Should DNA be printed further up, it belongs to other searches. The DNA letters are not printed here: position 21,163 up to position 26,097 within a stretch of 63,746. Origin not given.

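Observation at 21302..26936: Stripped-down type VII (WXG100) secretion locus: EssC + YukD-like + two WXG100 proteins only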

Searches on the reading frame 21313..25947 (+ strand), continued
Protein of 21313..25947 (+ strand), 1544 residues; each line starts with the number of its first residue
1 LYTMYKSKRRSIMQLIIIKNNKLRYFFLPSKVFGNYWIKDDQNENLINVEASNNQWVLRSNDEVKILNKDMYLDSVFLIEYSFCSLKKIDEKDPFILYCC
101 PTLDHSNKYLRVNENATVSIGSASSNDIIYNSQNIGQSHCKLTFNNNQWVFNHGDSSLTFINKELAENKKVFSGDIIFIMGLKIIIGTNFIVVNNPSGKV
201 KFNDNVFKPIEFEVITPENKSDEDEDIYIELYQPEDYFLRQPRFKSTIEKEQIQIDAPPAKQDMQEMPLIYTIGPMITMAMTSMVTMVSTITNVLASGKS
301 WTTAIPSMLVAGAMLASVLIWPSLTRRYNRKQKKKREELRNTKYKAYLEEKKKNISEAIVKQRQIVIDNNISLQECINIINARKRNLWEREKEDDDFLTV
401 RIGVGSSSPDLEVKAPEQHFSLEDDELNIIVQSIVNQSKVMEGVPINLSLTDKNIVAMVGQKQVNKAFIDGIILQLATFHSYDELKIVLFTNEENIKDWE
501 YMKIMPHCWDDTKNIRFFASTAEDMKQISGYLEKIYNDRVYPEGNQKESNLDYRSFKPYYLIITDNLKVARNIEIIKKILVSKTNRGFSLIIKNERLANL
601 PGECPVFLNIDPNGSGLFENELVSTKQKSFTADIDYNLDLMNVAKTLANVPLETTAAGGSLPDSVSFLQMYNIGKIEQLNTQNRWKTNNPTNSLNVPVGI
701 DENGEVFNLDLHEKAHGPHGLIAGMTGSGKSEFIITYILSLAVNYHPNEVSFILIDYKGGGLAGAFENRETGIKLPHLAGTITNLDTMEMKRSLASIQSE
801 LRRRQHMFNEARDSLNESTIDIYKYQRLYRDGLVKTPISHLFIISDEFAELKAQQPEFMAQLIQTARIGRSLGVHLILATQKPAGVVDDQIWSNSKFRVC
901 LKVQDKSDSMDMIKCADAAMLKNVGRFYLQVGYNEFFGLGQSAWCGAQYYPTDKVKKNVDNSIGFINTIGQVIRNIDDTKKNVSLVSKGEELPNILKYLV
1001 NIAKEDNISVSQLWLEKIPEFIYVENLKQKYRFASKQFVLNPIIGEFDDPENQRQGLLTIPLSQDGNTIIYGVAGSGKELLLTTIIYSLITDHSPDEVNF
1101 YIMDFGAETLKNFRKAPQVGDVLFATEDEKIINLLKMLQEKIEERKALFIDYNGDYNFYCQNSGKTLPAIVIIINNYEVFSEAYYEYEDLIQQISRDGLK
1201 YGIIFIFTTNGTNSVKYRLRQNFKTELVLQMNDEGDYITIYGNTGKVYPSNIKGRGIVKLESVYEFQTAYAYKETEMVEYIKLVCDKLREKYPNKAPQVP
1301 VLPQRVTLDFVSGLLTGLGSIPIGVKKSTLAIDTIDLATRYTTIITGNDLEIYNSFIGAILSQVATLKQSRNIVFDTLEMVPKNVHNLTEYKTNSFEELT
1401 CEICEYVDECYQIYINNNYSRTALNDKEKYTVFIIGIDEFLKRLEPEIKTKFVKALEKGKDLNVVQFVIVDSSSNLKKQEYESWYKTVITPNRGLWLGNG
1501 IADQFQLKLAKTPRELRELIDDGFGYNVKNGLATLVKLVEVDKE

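Call 25: find_encoding_contigs(protein=P0013, flank=10000, max_places=2)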
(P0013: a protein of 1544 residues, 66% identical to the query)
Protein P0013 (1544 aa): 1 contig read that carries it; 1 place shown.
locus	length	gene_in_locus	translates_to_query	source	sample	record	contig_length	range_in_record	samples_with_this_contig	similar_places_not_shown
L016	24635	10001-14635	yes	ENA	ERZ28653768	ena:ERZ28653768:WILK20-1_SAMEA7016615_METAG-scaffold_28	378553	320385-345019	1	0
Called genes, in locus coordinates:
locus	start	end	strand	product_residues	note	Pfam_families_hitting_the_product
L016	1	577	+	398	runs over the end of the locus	PF02195:ParB_N, PF17762:HTH_ParB, PF01381:HTH_3 (weak)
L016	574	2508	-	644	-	PF00912:Transgly, PF00905:Transpeptidase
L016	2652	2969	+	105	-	-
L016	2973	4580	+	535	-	PF03485:Arg_tRNA_synt_N, PF09334:tRNA-synt_1g (faint), PF00133:tRNA-synt_1 (faint), PF00750:tRNA-synt_1d, PF01406:tRNA-synt_1e (faint), PF05746:DALR_1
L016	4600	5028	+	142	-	-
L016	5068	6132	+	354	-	PF03462:PCRF, PF00472:RF-1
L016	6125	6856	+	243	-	PF05971:Methyltransf_10 (weak), PF05175:MTS, PF06325:PrmA (weak), PF13649:Methyltransf_25 (weak), PF13847:Methyltransf_31 (weak)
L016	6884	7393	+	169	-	PF09551:Spore_II_R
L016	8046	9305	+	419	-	PF00275:EPSP_synthase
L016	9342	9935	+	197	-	-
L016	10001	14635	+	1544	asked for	PF01580:FtsK_SpoIIIE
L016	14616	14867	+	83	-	-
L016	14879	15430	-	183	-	-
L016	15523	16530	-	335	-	PF09992:NAGPA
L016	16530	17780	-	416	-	PF19789:DUF6273 (faint)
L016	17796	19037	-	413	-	PF01522:Polysacc_deac_1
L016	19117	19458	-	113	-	PF09671:Spore_GerQ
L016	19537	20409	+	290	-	PF02588:YitT_membrane, PF10035:DUF2179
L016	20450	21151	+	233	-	PF02463:SMC_N (faint), PF00005:ABC_tran, PF13304:AAA_21 (weak)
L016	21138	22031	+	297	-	PF18075:FtsX_ECD, PF02687:FtsX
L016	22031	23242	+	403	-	PF24161:CCDC39 (faint), PF13863:DUF4200 (faint), PF24568:CC_PcsB, PF01551:Peptidase_M23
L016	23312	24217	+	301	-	PF10298:WhiA_N, PF14527:LAGLIDADG_WhiA, PF02650:HTH_WhiA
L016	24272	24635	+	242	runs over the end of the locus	-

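Call 26: find_encoding_contigs(protein=P0019, flank=10000, max_places=2)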
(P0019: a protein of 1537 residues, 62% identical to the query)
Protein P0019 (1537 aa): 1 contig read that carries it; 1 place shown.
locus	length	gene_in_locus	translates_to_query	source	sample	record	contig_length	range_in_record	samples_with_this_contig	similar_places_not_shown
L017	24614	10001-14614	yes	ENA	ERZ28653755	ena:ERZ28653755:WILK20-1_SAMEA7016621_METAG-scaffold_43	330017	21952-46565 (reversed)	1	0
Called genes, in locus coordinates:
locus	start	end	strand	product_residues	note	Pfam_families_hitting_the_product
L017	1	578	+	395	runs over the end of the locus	PF02195:ParB_N, PF17762:HTH_ParB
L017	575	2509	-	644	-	PF00912:Transgly, PF00905:Transpeptidase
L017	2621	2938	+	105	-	-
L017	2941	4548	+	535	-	PF03485:Arg_tRNA_synt_N, PF00133:tRNA-synt_1 (faint), PF00750:tRNA-synt_1d, PF01406:tRNA-synt_1e (faint), PF05746:DALR_1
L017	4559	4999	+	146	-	-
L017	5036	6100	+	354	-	PF03462:PCRF, PF00472:RF-1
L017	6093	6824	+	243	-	PF05971:Methyltransf_10 (weak), PF05175:MTS, PF06325:PrmA (weak), PF13649:Methyltransf_25, PF13847:Methyltransf_31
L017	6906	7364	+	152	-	PF09551:Spore_II_R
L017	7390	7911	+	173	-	PF02659:Mntp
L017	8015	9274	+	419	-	PF00275:EPSP_synthase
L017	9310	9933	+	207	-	-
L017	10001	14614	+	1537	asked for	PF01580:FtsK_SpoIIIE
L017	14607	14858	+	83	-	-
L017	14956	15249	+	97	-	PF06013:WXG100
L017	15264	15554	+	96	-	PF06013:WXG100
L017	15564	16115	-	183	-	-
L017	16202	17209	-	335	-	PF09992:NAGPA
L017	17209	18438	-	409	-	PF19789:DUF6273 (faint)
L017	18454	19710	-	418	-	PF01522:Polysacc_deac_1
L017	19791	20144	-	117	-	PF09671:Spore_GerQ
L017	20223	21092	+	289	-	PF02588:YitT_membrane, PF10035:DUF2179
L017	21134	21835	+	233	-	PF00005:ABC_tran, PF13304:AAA_21 (faint)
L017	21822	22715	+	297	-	PF18075:FtsX_ECD, PF02687:FtsX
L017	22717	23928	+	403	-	PF24568:CC_PcsB (weak), PF01551:Peptidase_M23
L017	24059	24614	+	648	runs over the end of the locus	-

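Call 27: search_solved_structures(query=window:21349-25947:+, max_evalue=0.001, show_alignments=0)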
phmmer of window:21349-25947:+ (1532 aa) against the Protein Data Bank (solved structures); distinct sequences matched with E-value up to 0.001: 15.
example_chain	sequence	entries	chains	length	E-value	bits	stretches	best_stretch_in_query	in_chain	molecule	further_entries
9qks_G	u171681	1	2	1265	1.1e-127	430.5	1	296-971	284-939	ESX secretion system protein YukB,Green fluorescent protein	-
4nh0_A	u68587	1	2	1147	5.6e-64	219.4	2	431-907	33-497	Cell divisionFtsK/SpoIIIE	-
7np7_C1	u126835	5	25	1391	3.2e-40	140.6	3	659-893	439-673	ESX-5 secretion system protein EccC5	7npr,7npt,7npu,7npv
7b9f_C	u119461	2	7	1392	6.4e-39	136.3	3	680-894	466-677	EccC5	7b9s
4lya_A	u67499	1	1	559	1.4e-35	125.3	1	1019-1352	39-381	Uncharacterized protein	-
5fv0_A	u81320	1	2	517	3.7e-35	123.9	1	1032-1352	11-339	ESX secretion system protein EccC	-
4n1a_A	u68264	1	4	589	5.3e-22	80.3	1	1028-1323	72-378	Cell divisionFtsK/SpoIIIE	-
9jv8_A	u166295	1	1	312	1.2e-14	55.9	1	1028-1245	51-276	ESX-1 secretion system protein EccCb1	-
2ius_A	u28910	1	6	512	2.6e-12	48.1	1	676-915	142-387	DNA TRANSLOCASE FTSK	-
2iuu_A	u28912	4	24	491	2.6e-10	41.5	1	686-913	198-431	DNA TRANSLOCASE FTSK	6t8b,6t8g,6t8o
2iut_A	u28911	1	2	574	3.8e-10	41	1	686-913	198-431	DNA TRANSLOCASE FTSK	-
6sgw_F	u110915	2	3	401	9.1e-09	36.4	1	235-496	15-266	ESX-3 secretion system protein EccC3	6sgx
6umm_E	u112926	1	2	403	9.1e-09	36.4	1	235-496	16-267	ESX-3 secretion system protein EccC3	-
6lar_F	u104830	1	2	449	1.2e-08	36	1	235-496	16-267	ESX-3 secretion system protein EccC3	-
6sgz_J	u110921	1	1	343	1.3e-06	29.3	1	328-496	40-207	ESX-3 secretion system protein EccC3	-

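Call 48: search_protein_families(library=pfam, proteins=[L015:9130-9855:+], max_evalue=0.01)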
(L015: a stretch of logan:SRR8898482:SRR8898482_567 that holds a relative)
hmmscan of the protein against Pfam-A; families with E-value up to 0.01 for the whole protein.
L015:9130-9855:+ (241 aa): 0 families

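Call 49: search_protein_families(library=ncbifam, proteins=[L011:1688-5380:+, L011:5389-6063:+, L011:7890-9662:+, L011:7060-7350:+, L015:9130-9855:+], max_evalue=0.01)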
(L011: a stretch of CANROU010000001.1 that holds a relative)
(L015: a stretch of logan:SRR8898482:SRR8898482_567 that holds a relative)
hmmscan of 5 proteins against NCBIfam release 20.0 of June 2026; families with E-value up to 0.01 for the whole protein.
L011:1688-5380:+ (1230 aa): 0 families

L011:5389-6063:+ (224 aa): 0 families

L011:7890-9662:+ (590 aa): 1 family
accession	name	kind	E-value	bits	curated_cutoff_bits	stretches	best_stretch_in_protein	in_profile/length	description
NF041700.1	Shig_StxB_1e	exception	0.0066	16.5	203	0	478-514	28-63/89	Shiga toxin Stx1e subunit B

L011:7060-7350:+ (96 aa): 3 families
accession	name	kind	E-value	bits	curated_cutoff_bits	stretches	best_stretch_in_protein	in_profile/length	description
NF035934.1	ESAT6_2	subfamily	2.5e-27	94.9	100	1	2-96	1-95/96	pore-forming ESAT-6 family protein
TIGR03930.1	WXG100_ESAT6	subfamily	6.5e-13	48.7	44.85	1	4-90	2-88/90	WXG100 family type VII secretion target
NF047388.1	SA1320_fam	subfamily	0.00062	18.3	230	1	7-95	474-563/644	SA1320 family protein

L015:9130-9855:+ (241 aa): 0 families

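Call 51: list_cluster_members(proteins=[P0001, P0009, P0028, P0004, P0014, P0121])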
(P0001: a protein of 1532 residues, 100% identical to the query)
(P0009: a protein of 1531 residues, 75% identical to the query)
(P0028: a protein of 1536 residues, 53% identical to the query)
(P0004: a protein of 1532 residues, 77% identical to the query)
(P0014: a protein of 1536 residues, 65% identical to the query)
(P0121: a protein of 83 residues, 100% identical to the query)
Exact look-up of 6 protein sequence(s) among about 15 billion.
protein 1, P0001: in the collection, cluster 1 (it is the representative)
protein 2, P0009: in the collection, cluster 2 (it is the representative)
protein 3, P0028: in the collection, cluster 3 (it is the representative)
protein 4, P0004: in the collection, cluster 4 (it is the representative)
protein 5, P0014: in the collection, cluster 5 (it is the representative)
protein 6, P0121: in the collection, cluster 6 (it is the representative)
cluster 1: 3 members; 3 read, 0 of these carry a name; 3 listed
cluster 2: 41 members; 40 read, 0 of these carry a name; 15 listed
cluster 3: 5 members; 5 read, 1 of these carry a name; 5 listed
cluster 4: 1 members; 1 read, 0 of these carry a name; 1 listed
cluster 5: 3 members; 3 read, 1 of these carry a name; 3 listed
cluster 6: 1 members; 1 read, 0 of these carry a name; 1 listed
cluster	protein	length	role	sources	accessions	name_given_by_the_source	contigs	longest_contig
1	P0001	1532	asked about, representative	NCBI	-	-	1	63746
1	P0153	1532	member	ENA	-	-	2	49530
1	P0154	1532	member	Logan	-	-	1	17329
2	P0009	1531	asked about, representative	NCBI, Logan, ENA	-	-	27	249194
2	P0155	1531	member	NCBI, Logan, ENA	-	-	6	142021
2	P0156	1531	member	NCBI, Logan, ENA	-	-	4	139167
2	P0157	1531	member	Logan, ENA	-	-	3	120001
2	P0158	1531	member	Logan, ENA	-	-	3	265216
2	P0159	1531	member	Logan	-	-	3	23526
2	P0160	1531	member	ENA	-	-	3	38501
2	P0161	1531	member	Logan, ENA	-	-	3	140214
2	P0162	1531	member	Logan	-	-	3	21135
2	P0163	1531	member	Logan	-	-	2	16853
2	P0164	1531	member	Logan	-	-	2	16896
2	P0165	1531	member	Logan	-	-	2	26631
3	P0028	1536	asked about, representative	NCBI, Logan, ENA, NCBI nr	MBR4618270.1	MAG: type VII secretion protein EssC [Bacilli bacterium] | type VII secretion protein EssC [Bacilli bacterium]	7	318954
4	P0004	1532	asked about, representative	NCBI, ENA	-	-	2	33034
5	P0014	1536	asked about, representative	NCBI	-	-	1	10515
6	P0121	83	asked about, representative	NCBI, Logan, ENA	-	-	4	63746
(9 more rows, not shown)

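Call 53: find_encoding_contigs(protein=P0085, flank=10000, max_places=2)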
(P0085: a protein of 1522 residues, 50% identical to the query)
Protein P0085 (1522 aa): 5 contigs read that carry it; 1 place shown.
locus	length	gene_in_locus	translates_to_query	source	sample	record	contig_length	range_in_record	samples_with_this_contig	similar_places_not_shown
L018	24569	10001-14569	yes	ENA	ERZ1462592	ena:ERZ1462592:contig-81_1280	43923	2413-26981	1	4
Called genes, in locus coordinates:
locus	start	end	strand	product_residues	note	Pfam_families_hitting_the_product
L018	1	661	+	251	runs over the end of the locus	PF00106:adh_short, PF01370:Epimerase (weak), PF08659:KR, PF13460:NAD_binding_10 (weak), PF13561:adh_short_C2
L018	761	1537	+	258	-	PF00005:ABC_tran, PF01637:ATPase_2 (faint)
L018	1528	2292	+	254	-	PF00005:ABC_tran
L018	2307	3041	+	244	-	PF01416:PseudoU_synth_1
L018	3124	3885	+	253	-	-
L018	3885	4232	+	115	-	-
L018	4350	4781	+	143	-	PF00572:Ribosomal_L13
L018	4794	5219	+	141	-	PF00380:Ribosomal_S9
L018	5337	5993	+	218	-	PF13023:HD_3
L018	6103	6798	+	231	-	PF03575:Peptidase_S51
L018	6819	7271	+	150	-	PF00383:dCMP_cyt_deam_1, PF14437:MafB19-deam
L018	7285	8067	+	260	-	PF01966:HD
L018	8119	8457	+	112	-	-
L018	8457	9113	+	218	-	-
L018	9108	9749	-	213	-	PF02535:Zip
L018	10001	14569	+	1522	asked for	PF00498:FHA, PF01580:FtsK_SpoIIIE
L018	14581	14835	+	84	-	-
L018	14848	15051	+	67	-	-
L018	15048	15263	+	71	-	-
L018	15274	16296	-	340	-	-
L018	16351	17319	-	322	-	PF00882:Zn_dep_PLPC (weak)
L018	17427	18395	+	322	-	PF07751:Abi_2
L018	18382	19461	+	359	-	PF00089:Trypsin, PF13365:Trypsin_2, PF13180:PDZ_2, PF00595:PDZ (weak), PF17820:PDZ_6 (weak)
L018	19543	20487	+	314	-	PF01544:CorA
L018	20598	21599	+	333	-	-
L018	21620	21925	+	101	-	PF05987:DUF898 (weak)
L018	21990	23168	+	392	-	PF01520:Amidase_3, PF23446:LysM1_NFP_LYK (faint), PF04225:LysM_OapA (faint), PF22310:NMB0315_dom_I (faint), PF23472:LysM2_CERK1_LYK3_4_5 (faint), PF01476:LysM, PF23462:LysM3_NFP (faint), PF01476:LysM, +2 more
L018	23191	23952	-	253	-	PF05014:Nuc_deoxyrib_tr (weak)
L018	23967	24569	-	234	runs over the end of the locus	PF03167:UDG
